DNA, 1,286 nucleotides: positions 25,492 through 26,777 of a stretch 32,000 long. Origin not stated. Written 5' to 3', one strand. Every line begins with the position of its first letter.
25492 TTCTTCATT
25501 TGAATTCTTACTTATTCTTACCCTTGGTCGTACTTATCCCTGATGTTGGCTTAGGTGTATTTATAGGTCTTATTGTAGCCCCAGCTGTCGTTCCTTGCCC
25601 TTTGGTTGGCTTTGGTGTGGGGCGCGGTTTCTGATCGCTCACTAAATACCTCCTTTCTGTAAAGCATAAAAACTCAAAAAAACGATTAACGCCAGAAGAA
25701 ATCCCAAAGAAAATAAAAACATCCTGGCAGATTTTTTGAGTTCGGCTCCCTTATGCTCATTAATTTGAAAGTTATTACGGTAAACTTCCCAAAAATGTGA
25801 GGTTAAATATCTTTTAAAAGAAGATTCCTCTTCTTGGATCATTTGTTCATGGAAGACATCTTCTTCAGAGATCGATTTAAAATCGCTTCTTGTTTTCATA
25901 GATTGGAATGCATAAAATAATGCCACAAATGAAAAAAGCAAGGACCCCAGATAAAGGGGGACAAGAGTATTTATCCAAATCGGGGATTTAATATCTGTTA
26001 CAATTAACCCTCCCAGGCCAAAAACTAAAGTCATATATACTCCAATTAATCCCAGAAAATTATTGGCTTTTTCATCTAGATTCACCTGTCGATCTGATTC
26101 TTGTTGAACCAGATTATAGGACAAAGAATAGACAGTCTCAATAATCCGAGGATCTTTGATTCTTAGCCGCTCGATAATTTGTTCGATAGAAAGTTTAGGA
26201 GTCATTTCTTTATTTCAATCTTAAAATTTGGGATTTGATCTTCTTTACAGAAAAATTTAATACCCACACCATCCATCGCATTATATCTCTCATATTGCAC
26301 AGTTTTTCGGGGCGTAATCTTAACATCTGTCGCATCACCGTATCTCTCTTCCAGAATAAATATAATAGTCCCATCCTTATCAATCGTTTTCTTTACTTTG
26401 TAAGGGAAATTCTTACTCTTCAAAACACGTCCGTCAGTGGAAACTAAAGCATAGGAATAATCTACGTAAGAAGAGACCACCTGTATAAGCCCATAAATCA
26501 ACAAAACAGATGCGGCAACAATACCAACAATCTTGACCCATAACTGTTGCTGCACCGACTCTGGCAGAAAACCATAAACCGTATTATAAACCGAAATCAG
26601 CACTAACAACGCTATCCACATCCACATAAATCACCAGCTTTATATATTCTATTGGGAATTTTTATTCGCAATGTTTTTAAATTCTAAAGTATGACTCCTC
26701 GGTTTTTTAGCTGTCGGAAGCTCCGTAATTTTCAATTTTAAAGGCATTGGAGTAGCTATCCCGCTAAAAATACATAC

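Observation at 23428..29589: SIR2-HerA defence pair heads a tightly coupled nine-gene minus-strand array rather than the usual two-gene unit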

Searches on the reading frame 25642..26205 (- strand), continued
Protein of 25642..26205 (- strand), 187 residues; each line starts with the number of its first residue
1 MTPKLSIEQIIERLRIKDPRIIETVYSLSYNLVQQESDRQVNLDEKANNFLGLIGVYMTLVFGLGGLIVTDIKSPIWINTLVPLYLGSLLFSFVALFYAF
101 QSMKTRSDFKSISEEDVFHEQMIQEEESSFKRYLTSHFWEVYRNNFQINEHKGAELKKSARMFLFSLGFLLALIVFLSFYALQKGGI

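Call 77: predict_structure(alignment_id=A3)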
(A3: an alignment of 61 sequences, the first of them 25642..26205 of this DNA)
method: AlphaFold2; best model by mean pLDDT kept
length: 187 residues; sequences in the alignment: 61
mean_pLDDT: 95.2   pTM: 0.84
mean pLDDT of the five models: 95.2, 94.7, 94.4, 94.3, 93.5
residues with pLDDT >= 90: 175; 70-90: 10; 50-70: 2; < 50: 0
segments of 3 or more residues with pLDDT < 50: none
pLDDT, mean of each block of 10 residues (from residue 1): 84 92 97 98 97 98 95 95 98 98 95 95 94 95 97 98 98 97 86
secondary structure, 60 per line:
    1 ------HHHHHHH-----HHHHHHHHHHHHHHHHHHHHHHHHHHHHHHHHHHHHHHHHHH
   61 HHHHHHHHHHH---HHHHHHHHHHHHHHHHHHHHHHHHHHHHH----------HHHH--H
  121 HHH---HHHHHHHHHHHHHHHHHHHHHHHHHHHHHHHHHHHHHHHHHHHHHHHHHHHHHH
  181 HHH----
elements in order: H7-13 H19-71 H75-103 H114-117 H120-123 H127-183

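Call 79: fold_search(model_id=the predicted structure, library=pdb)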
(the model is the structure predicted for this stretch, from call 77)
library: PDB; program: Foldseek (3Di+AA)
matches with E <= 10: 526; with E <= 0.001: 0
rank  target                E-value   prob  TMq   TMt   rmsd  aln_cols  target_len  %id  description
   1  3o1h_A                1.0e-01  0.30  0.19  0.13  33.1       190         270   13  Crystal Structure of the TorS sensor domain - TorT complex in the presence of TMAO (released 2011-12-21)
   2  7pi6_A                1.7e-01  0.96  0.45  0.39  10.7       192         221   12  Trypanosoma brucei ISG65 bound to human complement C3d (released 2022-07-27)
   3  8s2p_BBB              2.4e-01  0.30  0.26  0.26  26.3       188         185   11  Crystal structure of Borrelia burgdorferi paralogous family 12 outer surface protein BBH37 (space group p21) (released 2025-03-05)
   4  8s2p_AAA              2.8e-01  0.25  0.25  0.25  20.4       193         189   13  Crystal structure of Borrelia burgdorferi paralogous family 12 outer surface protein BBH37 (space group p21) (released 2025-03-05)
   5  8s2f_AAA              2.8e-01  0.21  0.22  0.23  20.3       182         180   12  Crystal structure of Borrelia burgdorferi paralogous family 12 outer surface protein BBH37 (released 2025-03-05)
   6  3sog                  2.9e-01  0.38  0.28  0.27  12.0       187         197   12  Crystal structure of the BAR domain of human Amphiphysin, isoform 1 (released 2011-07-13)
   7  7pi6_C                3.1e-01  0.41  0.28  0.27  11.3       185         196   12  Trypanosoma brucei ISG65 bound to human complement C3d (released 2022-07-27)
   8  8s2f_BBB              3.3e-01  0.25  0.24  0.25  18.6       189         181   13  Crystal structure of Borrelia burgdorferi paralogous family 12 outer surface protein BBH37 (released 2025-03-05)
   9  5c5b_A                4.0e-01  0.38  0.30  0.21  12.0       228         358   14  Crystal Structure of Human APPL BAR-PH Heterodimer (released 2016-06-22)
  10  9cpc_3R               4.2e-01  0.77  0.45  0.35  14.0       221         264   10  Atomic model of porcine brain ventricles cilia doublet microtubule (48-nm periodicity) (released 2024-10-23)
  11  6vj5_B                4.6e-01  0.41  0.31  0.33  18.9       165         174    6  Structure of PE25-PPE41(A124L) in complex with EspG5 chaperone from the type VII (ESX-5) secretion system (released 2021-01-27)
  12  8dt0_A                5.1e-01  0.38  0.26  0.34  21.3       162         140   12  Scaffolding protein functional sites using deep learning (released 2022-08-10)
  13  8tn1_A                5.4e-01  0.20  0.22  0.26  20.3       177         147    9  De novo designed protein binds poly ADP ribose polymerase inhibitors (PARPi) - apo (released 2024-04-24)
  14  2elb                  6.3e-01  0.35  0.33  0.23   9.4       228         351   11  Crystal Structure of the BAR-PH domain of human APPL1 (released 2007-05-29)
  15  8dt0_B                6.3e-01  0.25  0.24  0.30  23.1       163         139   12  Scaffolding protein functional sites using deep learning (released 2022-08-10)
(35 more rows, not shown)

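Call 83: fold_search(model_id=the predicted structure, library=viral)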
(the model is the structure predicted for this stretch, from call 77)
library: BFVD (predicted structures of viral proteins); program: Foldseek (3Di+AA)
matches with E <= 10: 493; with E <= 0.001: 0
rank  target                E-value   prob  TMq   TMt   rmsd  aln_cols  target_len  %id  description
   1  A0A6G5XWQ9            8.1e-02  0.97  0.38  0.39  10.4       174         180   18  (no name in the UniProt tables at hand)
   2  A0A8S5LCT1            8.5e-02  0.44  0.21  0.25  18.8       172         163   10  Uncharacterized protein [Siphoviridae sp. ctMS01]
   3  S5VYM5                9.0e-02  1.00  0.54  0.66   4.4       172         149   14  (no name in the UniProt tables at hand)
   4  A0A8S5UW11            1.4e-01  0.69  0.29  0.09  10.5       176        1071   10  Uncharacterized protein [Siphoviridae sp. ctgaU3]
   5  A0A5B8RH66            1.7e-01  0.54  0.30  0.21  12.5       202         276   12  Uncharacterized protein [Iridovirus Liz-CrIV]
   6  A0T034                3.2e-01  0.30  0.23  0.19  14.8       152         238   11  (no name in the UniProt tables at hand)
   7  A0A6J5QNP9            5.5e-01  0.23  0.28  0.23  39.0       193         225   10  DNA transfer protein p32 [uncultured Caudovirales phage]
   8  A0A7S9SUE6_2          5.5e-01  0.21  0.27  0.07  14.3       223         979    8  Uncharacterized protein [Virus NIOZ-UU157]
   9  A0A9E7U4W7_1          5.5e-01  0.20  0.27  0.05  28.8       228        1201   11  Tape measure protein [Gordonia phage OtterstedtS21]
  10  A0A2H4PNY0            5.8e-01  0.21  0.25  0.24  11.9       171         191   15  DUF7217 domain-containing protein [Escherichia phage FEC14]
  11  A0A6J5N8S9            6.4e-01  0.10  0.20  0.12  38.4       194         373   12  Uncharacterized protein [uncultured Caudovirales phage]
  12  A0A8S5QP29            6.7e-01  0.44  0.37  0.30   8.0       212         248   13  Uncharacterized protein [Siphoviridae sp. ctWhx86]
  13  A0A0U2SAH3            6.7e-01  0.09  0.17  0.16  36.3       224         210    9  Uncharacterized protein [Pseudomonas phage SM1]
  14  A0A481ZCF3            7.4e-01  0.41  0.37  0.29  17.4       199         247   13  Uncharacterized protein [Pithovirus LCPAC304]
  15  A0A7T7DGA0            7.4e-01  0.28  0.24  0.18  20.7       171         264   12  (no name in the UniProt tables at hand)
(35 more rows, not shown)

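Call 84: search_dna_similar(query=window:25642-26205:-, collection=plasmids, mode=protein, max_evalue=0.001, max_rows=20)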
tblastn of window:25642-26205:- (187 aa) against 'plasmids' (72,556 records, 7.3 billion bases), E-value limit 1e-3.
No match.

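Call 89: search_solved_structures(query=A3, max_evalue=10)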
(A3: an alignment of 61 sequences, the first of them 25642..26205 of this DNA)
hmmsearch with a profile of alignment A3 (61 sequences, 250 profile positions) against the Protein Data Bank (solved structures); distinct sequences matched with E-value up to 10: 12.
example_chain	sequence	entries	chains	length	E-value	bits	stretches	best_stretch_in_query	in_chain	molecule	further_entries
7myz_C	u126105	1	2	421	0.014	18.3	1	53-122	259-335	Fusion protein of Leukocyte surface antigen CD47 an Soluble cytochrome b562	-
8x3l_R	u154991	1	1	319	0.26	14.1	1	54-115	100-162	Cannabinoid receptor 2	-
8gut_R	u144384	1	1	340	0.28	14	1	54-114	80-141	Cannabinoid receptor 2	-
6kpf_R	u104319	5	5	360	0.31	13.9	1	54-114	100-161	Cannabinoid receptor 2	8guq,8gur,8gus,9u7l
6pt0_R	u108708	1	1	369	0.34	13.7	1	54-110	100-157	Cannabinoid receptor 2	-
12iy_R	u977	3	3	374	0.35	13.7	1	54-110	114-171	Cannabinoid receptor 2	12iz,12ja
7wn8_A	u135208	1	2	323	0.44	13.4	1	50-122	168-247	Leukocyte surface antigen CD47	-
6ftg_3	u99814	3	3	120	1.9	11.3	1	64-113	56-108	Oligosaccharyltransferase complex subunit OSTC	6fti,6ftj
8bb6_A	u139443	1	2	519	2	11.2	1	166-204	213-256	Sucrose transport protein SUC1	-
6pem_6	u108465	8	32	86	4.9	9.9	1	56-114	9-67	Surface presentation of antigens protein SpaQ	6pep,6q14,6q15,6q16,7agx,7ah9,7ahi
8zdz_A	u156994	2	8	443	6.2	9.6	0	78-119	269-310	Gustatory receptor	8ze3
9lli_O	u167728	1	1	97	9.8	8.9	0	177-203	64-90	De novo designed GPCR exoframe modulator targeting TM1/2/4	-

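Call 92: find_related_loci(query=A4, collection=viral_contigs, flank=10000)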
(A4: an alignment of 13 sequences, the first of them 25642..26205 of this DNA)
Query A4 (187 aa) in viral_contigs; peptide patterns used: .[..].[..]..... (x = any residue, [..] = any of these).
126 stretches matched a pattern; 1 encode a relative of the query (tblastn E <= 1e-3); 1 distinct loci.
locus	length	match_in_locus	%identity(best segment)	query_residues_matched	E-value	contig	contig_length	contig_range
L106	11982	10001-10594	29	4-172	5e-31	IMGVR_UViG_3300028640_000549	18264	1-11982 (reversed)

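Call 95: search_solved_structures(query=L106:6560-9766:+, max_evalue=0.001)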
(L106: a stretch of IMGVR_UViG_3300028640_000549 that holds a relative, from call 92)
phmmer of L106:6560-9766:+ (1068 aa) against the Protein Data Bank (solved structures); distinct sequences matched with E-value up to 0.001: 58.
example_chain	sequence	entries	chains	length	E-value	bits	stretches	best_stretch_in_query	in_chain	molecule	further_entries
7zpq_CA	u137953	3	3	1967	6.6e-49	170.1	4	331-492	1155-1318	SLH1 isoform 1 | RQC trigger complex helicase SLH1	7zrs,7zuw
8alz_B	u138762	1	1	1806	8.6e-48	166.4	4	331-494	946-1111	Activating signal cointegrator 1 complex subunit 3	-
6qdv_B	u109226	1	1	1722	9.3e-46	159.6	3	334-714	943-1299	U5 small nuclear ribonucleoprotein 200 kDa helicase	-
4f92_B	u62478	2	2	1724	9.3e-46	159.6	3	334-714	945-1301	U5 small nuclear ribonucleoprotein 200 kDa helicase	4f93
4f91_B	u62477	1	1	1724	9.3e-46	159.6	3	334-714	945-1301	U5 small nuclear ribonucleoprotein 200 kDa helicase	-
5urj_A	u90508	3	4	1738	9.7e-46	159.6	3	334-714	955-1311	U5 small nuclear ribonucleoprotein 200 kDa helicase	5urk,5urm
4kit_B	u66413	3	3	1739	9.8e-46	159.6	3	334-714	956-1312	U5 small nuclear ribonucleoprotein 200 kDa helicase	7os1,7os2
6s8q_B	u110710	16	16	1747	1e-45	159.5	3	334-714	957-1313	U5 small nuclear ribonucleoprotein 200 kDa helicase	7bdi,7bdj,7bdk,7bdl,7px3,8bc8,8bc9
6s9i_B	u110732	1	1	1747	1.4e-45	159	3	334-714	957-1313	U5 small nuclear ribonucleoprotein 200 kDa helicase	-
6s8o_B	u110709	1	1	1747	1.6e-45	158.9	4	334-509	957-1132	U5 small nuclear ribonucleoprotein 200 kDa helicase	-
3jcr_C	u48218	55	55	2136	2.7e-45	158.1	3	334-714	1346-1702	hBrr2 | U5 small nuclear ribonucleoprotein 200 kDa helicase | Brr2, U5 small nuclear ribonucleoprotein 200 kDa helicase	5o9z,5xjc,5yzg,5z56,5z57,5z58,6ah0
8vx9_B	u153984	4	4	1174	1.3e-42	149.2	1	301-716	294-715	HamB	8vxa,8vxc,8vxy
2p6r_A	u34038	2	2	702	1.4e-40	142.5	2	304-512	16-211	afUHEL308 HELICASE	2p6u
2va8_A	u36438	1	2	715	2.5e-38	135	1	307-740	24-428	SKI2-TYPE HELICASE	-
9b15_A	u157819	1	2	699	2.8e-38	134.9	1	303-733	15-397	ATP-dependent DNA helicase Hel308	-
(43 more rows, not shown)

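Call 113: search_dna_similar(query=P0078, collection=plasmids, mode=protein, max_evalue=0.0001, max_rows=15)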
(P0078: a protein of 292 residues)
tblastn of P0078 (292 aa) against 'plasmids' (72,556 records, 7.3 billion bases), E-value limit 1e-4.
No match.

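Call 114: search_dna_similar(query=P0056, collection=plasmids, mode=protein, max_evalue=0.0001, max_rows=15)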
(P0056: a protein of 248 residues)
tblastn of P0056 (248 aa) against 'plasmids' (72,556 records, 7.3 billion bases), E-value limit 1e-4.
No match.

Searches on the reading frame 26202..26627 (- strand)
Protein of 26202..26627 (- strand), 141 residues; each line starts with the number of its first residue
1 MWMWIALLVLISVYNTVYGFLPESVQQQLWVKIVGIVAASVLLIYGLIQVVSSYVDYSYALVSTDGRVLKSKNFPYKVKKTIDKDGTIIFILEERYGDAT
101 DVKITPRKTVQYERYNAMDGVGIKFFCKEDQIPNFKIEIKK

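Call 3: search_protein_families(library=pfam, proteins=[window:26202-26627:-], max_evalue=0.1)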
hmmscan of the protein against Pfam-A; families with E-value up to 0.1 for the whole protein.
window:26202-26627:- (141 aa): 1 family
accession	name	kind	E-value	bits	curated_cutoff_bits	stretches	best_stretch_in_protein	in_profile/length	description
PF11139.14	SfLAP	-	0.041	13.8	35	1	6-63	41-91/213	Sap, sulfolipid-1-addressing protein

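Call 4: search_protein_families(library=padloc, proteins=[window:26202-26627:-], max_evalue=0.1)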
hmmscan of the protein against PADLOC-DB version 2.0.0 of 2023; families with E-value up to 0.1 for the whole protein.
window:26202-26627:- (141 aa): 0 families

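Call 8: search_protein_families(library=ncbifam, proteins=[window:26202-26627:-], max_evalue=0.1)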
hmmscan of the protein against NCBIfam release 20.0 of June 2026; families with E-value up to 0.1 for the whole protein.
window:26202-26627:- (141 aa): 0 families

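Call 38: find_related_loci(query=window:26202-26627:-, collection=viral_contigs, flank=10000)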
Query window:26202-26627:- (141 aa) in viral_contigs; peptide patterns used: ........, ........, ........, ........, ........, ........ (x = any residue, [..] = any of these).
2 stretches matched a pattern, but none encodes a relative of the query by tblastn (E <= 1e-3).

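Call 88: search_solved_structures(query=window:26202-26627:-, max_evalue=10)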
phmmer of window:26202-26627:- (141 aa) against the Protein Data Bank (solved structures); distinct sequences matched with E-value up to 10: 3.
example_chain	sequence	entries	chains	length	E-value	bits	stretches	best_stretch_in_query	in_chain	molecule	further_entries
7dxn_A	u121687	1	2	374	0.38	14.1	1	12-89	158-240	Membrane associated protein kinase with beta-propeller domain, pyrrolo-quinoline quinone b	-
7evf_AA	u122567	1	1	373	0.42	14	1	12-89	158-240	PQQ_3 domain-containing protein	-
5wec_A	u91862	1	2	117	0.5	13.8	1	61-106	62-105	Lipoprotein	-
